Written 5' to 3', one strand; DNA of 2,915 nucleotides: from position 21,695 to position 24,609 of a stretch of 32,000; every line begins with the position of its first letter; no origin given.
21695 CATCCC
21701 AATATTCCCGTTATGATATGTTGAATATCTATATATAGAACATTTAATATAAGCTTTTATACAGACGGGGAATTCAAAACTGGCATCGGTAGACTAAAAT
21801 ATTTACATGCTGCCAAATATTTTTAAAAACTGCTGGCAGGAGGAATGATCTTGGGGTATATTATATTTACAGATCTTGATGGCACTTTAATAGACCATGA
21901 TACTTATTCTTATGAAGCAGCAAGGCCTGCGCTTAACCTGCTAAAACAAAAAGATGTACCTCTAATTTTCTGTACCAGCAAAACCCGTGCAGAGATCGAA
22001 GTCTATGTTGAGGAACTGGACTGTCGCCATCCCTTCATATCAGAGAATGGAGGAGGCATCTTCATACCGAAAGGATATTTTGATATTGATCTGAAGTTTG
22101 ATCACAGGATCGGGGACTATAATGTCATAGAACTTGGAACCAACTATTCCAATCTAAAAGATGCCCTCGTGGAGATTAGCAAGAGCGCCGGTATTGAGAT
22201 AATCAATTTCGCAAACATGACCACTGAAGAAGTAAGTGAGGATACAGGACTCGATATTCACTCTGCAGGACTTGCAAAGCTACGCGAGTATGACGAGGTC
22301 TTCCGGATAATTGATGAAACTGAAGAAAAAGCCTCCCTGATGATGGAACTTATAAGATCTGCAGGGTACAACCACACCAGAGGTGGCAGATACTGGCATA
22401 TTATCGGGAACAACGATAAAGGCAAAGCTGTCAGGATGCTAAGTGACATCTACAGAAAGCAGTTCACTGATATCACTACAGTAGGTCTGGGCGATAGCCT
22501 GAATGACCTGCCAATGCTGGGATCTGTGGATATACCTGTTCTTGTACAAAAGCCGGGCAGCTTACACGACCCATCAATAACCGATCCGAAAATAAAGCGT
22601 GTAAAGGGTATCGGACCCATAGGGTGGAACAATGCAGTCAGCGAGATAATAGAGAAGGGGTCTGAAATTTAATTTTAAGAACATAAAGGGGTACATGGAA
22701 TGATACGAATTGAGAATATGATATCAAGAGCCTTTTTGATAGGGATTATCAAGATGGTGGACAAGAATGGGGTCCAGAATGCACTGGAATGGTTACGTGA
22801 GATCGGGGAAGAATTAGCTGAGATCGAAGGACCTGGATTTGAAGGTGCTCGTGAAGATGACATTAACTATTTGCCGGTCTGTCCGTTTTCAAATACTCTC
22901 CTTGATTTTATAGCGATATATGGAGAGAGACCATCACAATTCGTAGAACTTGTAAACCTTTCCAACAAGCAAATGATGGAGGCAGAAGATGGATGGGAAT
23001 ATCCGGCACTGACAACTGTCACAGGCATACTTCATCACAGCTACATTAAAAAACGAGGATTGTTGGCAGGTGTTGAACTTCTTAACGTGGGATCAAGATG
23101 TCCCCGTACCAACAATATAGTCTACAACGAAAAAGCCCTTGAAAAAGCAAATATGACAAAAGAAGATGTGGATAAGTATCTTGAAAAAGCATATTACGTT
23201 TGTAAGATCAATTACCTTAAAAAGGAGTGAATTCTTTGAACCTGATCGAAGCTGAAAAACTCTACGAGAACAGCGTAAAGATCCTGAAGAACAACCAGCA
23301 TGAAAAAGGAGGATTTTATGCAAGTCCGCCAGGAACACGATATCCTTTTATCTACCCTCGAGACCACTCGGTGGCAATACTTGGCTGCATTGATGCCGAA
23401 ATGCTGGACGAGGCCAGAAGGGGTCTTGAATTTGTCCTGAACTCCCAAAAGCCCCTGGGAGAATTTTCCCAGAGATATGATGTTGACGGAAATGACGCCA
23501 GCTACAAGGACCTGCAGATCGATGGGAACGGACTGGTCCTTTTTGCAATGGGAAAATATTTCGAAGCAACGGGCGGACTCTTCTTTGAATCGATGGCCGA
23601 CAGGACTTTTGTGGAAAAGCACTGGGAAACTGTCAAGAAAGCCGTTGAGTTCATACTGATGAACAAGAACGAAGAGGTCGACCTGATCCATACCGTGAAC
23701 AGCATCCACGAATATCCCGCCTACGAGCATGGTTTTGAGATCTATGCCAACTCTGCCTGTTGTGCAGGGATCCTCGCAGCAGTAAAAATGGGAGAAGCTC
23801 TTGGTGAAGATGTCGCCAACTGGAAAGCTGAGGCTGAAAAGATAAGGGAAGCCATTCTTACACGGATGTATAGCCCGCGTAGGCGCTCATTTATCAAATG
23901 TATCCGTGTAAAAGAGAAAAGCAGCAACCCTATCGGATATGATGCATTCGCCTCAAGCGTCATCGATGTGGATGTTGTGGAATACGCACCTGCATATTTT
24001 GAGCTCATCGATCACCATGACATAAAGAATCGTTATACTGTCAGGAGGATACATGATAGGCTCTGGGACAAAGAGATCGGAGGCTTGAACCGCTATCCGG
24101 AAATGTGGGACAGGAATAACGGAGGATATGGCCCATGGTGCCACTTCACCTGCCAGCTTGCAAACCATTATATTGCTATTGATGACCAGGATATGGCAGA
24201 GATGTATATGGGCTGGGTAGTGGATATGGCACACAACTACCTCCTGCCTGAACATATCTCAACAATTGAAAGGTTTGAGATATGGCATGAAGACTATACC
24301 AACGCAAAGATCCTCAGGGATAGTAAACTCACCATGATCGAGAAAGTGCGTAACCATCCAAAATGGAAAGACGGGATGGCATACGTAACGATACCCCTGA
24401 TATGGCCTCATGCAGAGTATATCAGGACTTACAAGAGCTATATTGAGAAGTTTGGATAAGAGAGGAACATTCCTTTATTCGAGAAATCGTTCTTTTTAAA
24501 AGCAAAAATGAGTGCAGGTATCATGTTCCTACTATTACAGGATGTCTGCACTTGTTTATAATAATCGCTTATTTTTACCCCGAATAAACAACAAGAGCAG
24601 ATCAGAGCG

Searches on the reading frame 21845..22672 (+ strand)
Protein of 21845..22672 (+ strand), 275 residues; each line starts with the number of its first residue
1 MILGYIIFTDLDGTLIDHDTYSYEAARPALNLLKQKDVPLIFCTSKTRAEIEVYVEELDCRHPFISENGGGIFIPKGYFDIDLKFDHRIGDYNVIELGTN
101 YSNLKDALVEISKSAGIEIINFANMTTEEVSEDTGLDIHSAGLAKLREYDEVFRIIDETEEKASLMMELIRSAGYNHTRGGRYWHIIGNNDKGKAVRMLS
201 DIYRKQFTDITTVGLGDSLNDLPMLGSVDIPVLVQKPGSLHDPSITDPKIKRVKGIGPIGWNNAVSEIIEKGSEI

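Call 3: search_protein_families(library=pfam, proteins=[window:21845-22672:+], max_evalue=0.01)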
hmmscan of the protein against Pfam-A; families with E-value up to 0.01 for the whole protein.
window:21845-22672:+ (275 aa): 5 families
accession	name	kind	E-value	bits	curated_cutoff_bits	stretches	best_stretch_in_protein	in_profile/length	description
PF08282.18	Hydrolase_3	-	4.4e-17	63.1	20.9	1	7-234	1-228/255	haloacid dehalogenase-like hydrolase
PF05116.19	S6PP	-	4.6e-06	26.8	20.3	1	6-58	4-56/247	Sucrose-6F-phosphate phosphohydrolase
PF13344.12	Hydrolase_6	-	4.6e-05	23.8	27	1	7-59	1-52/101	Haloacid dehalogenase-like hydrolase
PF12710.13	HAD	-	0.0012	19.8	27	0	179-225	140-188/189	haloacid dehalogenase-like hydrolase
PF00702.32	Hydrolase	-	0.0023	18.8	26.4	0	11-64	87-141/191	haloacid dehalogenase-like hydrolase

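Call 4: search_protein_families(library=ncbifam, proteins=[window:21845-22672:+], max_evalue=0.01)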
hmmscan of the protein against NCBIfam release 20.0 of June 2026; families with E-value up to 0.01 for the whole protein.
window:21845-22672:+ (275 aa): 23 families
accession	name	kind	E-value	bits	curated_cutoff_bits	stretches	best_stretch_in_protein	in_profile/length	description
TIGR02461.1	osmo_MPG_phos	equivalog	5.4e-78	262.2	244.35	1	6-235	1-227/227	mannosyl-3-phosphoglycerate phosphatase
NF011072.0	PRK14502.1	equivalog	1.3e-74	251.9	762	1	5-270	417-691/694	bifunctional mannosyl-3-phosphoglycerate synthase/mannosyl-3 phosphoglycerate phosphatase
TIGR01486.1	HAD-SF-IIB-MPGP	subfamily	3.9e-70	236.1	164.75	1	6-268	1-256/257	mannosyl-3-phosphoglycerate phosphatase family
NF001218.0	PRK00192.1-5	equivalog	4.6e-65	220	362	1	5-270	5-270/275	mannosyl-3-phosphoglycerate phosphatase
NF001216.0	PRK00192.1-2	equivalog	6e-56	189.8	353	1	5-271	7-263/275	mannosyl-3-phosphoglycerate phosphatase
TIGR02463.1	MPGP_rel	hypoth_equivalog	9.5e-50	169.4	282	1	6-234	1-215/216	mannosyl-3-phosphoglycerate phosphatase-related protein YedP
NF002976.0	PRK03669.1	equivalog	2.6e-46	158.2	315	1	6-270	9-269/271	mannosyl-3-phosphoglycerate phosphatase-related protein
NF001217.0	PRK00192.1-4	equivalog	7.5e-40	137.1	373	1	5-271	9-263/265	mannosyl-3-phosphoglycerate phosphatase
NF009342.0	PRK12702.1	equivalog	1.5e-31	109.8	596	1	6-157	3-156/302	mannosyl-3-phosphoglycerate phosphatase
NF001215.0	PRK00192.1-1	equivalog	2.1e-29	102.5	488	1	7-235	9-222/265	mannosyl-3-phosphoglycerate phosphatase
TIGR01484.1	HAD-SF-IIB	subfamily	2.4e-18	67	41.8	1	6-234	1-221/221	HAD-IIB family hydrolase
TIGR00099.1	Cof-subfamily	subfamily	2.9e-15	56.6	137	1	6-234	1-229/256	Cof-type HAD-IIB family hydrolase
TIGR01487.1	Pglycolate_arch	equivalog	8.7e-11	42.1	122.75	2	7-76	4-73/215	phosphoglycolate phosphatase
TIGR01482.1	SPP-subfamily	subfamily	2.6e-09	37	107.15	1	7-234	1-190/225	sucrose-phosphate phosphatase subfamily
NF002245.0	PRK01158.1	equivalog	1.6e-08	34.1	198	1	7-234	6-198/233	phosphoglycolate phosphatase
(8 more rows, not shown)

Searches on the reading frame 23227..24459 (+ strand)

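Call 3: search_protein_families(library=pfam, proteins=[window:23227-24459:+], max_evalue=0.01)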
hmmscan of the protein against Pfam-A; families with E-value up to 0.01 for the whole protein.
window:23227-24459:+ (410 aa): 2 families
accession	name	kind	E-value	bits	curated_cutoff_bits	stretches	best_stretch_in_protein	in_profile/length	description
PF00723.27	Glyco_hydro_15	-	1.1e-05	25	22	1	84-304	111-318/427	Glycosyl hydrolases family 15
PF22422.2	MGH1-like_GH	-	0.00038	20.6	27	1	170-265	171-256/356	Mannosylglycerate hydrolase MGH1-like glycoside hydrolase domain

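Call 4: search_protein_families(library=ncbifam, proteins=[window:23227-24459:+], max_evalue=0.01)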
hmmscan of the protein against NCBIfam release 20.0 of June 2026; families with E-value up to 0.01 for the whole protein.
window:23227-24459:+ (410 aa): 4 families
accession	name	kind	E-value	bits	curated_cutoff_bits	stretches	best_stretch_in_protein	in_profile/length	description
TIGR01577.1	oligosac_amyl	hypoth_equivalog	1.3e-34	119.8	820.7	1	23-344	269-586/616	oligosaccharide amylase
NF041084.1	trehalase_H1_Arch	equivalog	2.7e-10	39.5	820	1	88-346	326-545/570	alpha,alpha-trehalase TreH1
TIGR01535.1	glucan_glucosid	equivalog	1.4e-05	23.8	741.9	1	38-215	295-458/662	glucan 1,4-alpha-glucosidase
NF041085.1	trehalase_H2_Arch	equivalog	2.6e-05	22.8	1000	1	89-344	327-549/579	alpha,alpha-trehalase TreH2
